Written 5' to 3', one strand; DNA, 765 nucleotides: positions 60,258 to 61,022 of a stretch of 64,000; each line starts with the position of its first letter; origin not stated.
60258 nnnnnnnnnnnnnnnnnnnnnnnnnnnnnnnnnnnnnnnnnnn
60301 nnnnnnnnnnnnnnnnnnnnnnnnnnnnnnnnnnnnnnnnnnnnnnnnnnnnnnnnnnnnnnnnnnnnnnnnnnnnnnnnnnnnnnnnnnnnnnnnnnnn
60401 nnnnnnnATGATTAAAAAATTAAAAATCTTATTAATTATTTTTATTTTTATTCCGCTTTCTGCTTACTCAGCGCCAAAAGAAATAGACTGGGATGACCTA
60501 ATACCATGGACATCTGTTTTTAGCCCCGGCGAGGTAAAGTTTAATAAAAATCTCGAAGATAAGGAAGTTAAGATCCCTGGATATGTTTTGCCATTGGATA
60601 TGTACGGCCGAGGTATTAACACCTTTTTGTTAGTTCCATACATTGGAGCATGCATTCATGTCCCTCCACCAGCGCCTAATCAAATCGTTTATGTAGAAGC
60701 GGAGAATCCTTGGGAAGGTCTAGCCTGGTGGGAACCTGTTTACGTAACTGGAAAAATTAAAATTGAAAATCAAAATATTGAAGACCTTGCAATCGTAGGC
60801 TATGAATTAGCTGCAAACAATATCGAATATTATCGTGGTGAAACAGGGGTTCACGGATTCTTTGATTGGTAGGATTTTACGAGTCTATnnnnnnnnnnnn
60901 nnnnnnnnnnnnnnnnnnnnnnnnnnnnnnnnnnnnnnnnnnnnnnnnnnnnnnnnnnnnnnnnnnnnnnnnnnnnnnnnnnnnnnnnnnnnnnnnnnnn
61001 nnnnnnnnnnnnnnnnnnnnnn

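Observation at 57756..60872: Second, ZrgABCD-like zinc importer beside ZnuABC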

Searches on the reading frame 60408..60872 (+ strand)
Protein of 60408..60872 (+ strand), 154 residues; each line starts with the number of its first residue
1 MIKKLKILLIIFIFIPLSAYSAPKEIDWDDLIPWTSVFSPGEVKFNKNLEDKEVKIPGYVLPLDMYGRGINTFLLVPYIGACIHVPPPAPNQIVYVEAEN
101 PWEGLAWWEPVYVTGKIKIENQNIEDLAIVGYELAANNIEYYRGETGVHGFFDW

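Call 3: search_protein_families(library=pfam, proteins=[window:60408-60872:+], max_evalue=0.01)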
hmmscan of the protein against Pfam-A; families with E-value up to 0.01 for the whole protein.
window:60408-60872:+ (154 aa): 1 family
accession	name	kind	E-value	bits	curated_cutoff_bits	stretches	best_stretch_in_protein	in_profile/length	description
PF11736.14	DUF3299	-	1.8e-33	116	22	1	44-140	42-138/139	Protein of unknown function (DUF3299)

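Call 5: search_protein_families(library=ncbifam, proteins=[window:60408-60872:+], max_evalue=0.001)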
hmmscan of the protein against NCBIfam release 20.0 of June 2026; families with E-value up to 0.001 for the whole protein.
window:60408-60872:+ (154 aa): 0 families

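Call 14: search_solved_structures(query=window:60408-60872:+, max_evalue=0.01, show_alignments=2)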
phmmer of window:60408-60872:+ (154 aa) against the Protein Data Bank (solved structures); distinct sequences matched with E-value up to 0.01: 1.
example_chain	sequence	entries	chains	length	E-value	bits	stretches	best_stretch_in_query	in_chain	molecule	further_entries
4hsp_A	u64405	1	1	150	1.4e-22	83.5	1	45-146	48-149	hypothetical protein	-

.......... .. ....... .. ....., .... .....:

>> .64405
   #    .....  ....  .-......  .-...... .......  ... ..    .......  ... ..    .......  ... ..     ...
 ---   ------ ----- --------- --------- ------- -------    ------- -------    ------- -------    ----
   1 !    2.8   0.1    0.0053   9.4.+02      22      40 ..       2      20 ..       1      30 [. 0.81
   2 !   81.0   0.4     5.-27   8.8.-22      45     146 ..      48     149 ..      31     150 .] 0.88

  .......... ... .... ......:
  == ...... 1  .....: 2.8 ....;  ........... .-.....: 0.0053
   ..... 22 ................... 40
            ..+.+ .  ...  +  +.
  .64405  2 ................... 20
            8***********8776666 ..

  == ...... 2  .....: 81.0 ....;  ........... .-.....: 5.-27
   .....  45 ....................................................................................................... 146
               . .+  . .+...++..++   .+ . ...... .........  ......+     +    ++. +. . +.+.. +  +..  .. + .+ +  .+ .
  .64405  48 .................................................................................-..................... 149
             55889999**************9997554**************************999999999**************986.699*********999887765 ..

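Call 58: find_homologous_proteins(query=window:60408-60869:+, max_evalue=0.001)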
Query window:60408-60869:+ (154 aa): 378 proteins with E <= 0.001 among 398 candidates; the best 120 are listed.
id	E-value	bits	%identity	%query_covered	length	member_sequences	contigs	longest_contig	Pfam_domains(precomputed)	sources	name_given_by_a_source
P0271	3.2e-100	351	99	100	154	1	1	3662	PF11736.15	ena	-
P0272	1.2e-99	349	99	100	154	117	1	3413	PF11736.15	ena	-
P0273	1.3e-99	349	99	100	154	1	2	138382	PF11736.15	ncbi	-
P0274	5.4e-99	347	99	100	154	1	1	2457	PF11736.15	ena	-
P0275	8.0e-99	346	97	100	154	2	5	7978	PF11736.15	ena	-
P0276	5.6e-98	344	97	100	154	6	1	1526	PF11736.15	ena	-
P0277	1.4e-91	323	88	100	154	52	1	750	PF11736.15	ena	-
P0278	2.3e-87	309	87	92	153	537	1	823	PF11736.15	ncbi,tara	tara:strand:- start:185 stop:646 length:462 start_codon:yes stop_codon:yes gene_type:complete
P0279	2.6e-86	306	89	89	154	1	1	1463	PF11736.15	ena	-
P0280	1.1e-85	304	89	89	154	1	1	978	PF11736.15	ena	-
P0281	1.4e-85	303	88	89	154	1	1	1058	PF11736.15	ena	-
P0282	1.5e-85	303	89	89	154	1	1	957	PF11736.15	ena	-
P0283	1.5e-85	303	89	89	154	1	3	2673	PF11736.15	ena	-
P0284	1.6e-85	303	89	89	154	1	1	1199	PF11736.15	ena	-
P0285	2.3e-85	303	88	89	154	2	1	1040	PF11736.15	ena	-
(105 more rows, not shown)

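Call 68: predict_structure(alignment_id=A4)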
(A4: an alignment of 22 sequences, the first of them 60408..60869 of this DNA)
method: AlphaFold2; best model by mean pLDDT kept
length: 154 residues; sequences in the alignment: 22
mean_pLDDT: 80.2   pTM: 0.74
mean pLDDT of the five models: 80.2, 79.5, 77.3, 75.2, 75.1
residues with pLDDT >= 90: 64; 70-90: 50; 50-70: 31; < 50: 9
segments of 3 or more residues with pLDDT < 50: 148-154
pLDDT, mean of each block of 10 residues (from residue 1): 54 56 89 89 93 94 71 89 80 92 79 95 84 95 58 44
secondary structure, 60 per line:
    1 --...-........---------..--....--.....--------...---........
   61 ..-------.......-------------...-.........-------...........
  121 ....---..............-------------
elements in order: H7-14 H28-31 H34-38 E53-62 E70-76 E94-102 E110-124 E128-141

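Call 72: fold_search(model_id=the predicted structure, library=pdb)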
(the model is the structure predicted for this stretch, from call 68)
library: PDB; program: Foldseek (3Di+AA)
matches with E <= 10: 881; with E <= 0.001: 13
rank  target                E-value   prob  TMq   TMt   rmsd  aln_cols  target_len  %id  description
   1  4hsp                  1.6e-11  1.00  0.69  0.71   5.9       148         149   35  Crystal structure of a DUF3299 family protein (PA4066) from Pseudomonas aeruginosa PAO1 at 2.45 A resolution (released 2012-12-26)
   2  8d0b_C                2.1e-04  1.00  0.43  0.53   5.8       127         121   15  Human CST-DNA polymerase alpha/primase preinitiation complex bound to 4xTEL-foldback template (released 2022-06-22)
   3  9di4_B                3.1e-04  1.00  0.41  0.45   7.1       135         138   14  RMI1-RMI2 bound to cyclic peptide L4 (released 2025-07-02)
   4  4ywk_B                3.7e-04  1.00  0.46  0.38   5.7       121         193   14  Pyrococcus furiosus MCM N-terminal domain with Zinc-binding subdomain B deleted (released 2015-09-23)
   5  2pi2_F                3.7e-04  1.00  0.40  0.50   5.2       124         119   11  Full-length Replication protein A subunits RPA14 and RPA32 (released 2007-10-16)
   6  6od8_B                4.4e-04  1.00  0.43  0.15   7.7       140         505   18  Crystal structure of a putative aspartyl-tRNA synthetase from Leishmania major Friedlin (released 2019-04-17)
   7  3mxn_B                5.6e-04  1.00  0.42  0.49   7.2       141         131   13  Crystal structure of the RMI core complex (released 2010-09-15)
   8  2pi2_E                7.1e-04  1.00  0.41  0.52   5.1       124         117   11  Full-length Replication protein A subunits RPA14 and RPA32 (released 2007-10-16)
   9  3kdf_A                7.5e-04  1.00  0.42  0.54   5.0       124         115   11  X-ray Crystal Structure of the Human Replication Protein A Complex from Wheat Germ Cell Free Expression (released 2009-12-01)
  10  8rk2_C                7.5e-04  1.00  0.42  0.54   5.4       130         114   11  Human Replication protein A (RPA; trimeric core) - ssDNA complex (released 2024-04-24)
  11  3kdf_C                8.4e-04  1.00  0.41  0.52   5.0       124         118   11  X-ray Crystal Structure of the Human Replication Protein A Complex from Wheat Germ Cell Free Expression (released 2009-12-01)
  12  6od8_A                8.4e-04  1.00  0.44  0.15   6.6       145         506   17  Crystal structure of a putative aspartyl-tRNA synthetase from Leishmania major Friedlin (released 2019-04-17)
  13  9dhk_B                9.5e-04  1.00  0.39  0.43   7.0       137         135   14  RMI1-RMI2 bound to cyclic peptide L3 (released 2025-07-02)
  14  8aas_C                1.0e-03  1.00  0.41  0.53   4.7       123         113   16  Crystal structure of the Pyrococcus abyssi RPA trimerization core bound to poly-dT20 ssDNA (released 2023-05-03)
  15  9dhk_E                1.0e-03  1.00  0.42  0.47   7.1       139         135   15  RMI1-RMI2 bound to cyclic peptide L3 (released 2025-07-02)
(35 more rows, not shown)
